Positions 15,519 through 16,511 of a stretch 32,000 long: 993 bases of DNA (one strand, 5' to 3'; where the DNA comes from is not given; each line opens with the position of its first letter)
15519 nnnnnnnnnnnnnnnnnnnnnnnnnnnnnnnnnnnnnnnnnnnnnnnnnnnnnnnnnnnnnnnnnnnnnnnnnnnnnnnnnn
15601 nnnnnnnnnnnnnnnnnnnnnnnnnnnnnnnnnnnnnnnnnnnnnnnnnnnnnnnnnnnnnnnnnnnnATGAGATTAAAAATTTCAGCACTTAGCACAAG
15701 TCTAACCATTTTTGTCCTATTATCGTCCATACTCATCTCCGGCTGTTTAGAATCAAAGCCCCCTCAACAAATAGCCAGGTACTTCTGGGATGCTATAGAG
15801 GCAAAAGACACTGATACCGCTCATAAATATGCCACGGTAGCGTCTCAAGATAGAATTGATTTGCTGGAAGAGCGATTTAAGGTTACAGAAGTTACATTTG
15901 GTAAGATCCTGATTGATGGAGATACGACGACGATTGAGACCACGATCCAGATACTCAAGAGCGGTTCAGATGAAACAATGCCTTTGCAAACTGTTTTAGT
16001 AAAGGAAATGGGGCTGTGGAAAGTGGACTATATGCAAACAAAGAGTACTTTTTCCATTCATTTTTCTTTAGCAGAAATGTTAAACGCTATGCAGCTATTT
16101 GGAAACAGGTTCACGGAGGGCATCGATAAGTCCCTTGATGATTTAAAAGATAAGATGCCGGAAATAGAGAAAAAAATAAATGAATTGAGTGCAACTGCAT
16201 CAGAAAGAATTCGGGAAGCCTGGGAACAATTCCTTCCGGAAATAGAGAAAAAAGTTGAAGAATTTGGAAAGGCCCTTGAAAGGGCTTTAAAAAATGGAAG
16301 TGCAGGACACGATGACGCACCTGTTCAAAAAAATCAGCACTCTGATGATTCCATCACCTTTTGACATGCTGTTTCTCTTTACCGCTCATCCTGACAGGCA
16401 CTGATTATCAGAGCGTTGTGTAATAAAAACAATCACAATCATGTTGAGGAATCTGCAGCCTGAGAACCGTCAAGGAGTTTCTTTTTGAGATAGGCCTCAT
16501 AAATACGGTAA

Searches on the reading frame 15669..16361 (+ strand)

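Call 16: search_protein_families(library=pfam, proteins=[window:15669-16361:+], max_evalue=0.001)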
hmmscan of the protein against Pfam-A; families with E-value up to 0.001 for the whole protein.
window:15669-16361:+ (231 aa): 0 families

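Call 52: search_protein_families(library=pfam, proteins=[window:15669-16361:+], max_evalue=0.01)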
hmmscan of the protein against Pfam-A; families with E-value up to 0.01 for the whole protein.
window:15669-16361:+ (231 aa): 4 families
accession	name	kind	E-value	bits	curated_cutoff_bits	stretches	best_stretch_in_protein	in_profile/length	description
PF17522.7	DUF5446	-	0.0031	18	26.2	1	156-211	14-69/72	Family of unknown function (DUF5446)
PF04669.19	PBDC1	-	0.0054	17.1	28.5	1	125-200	10-82/126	PBDC1 protein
PF04513.17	Baculo_PEP_C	-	0.0068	16.9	38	0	131-192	15-76/140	Baculovirus polyhedron envelope protein, PEP, C terminus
PF02181.28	FH2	-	0.0086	15.7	34.8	0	150-209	279-340/372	Formin Homology 2 Domain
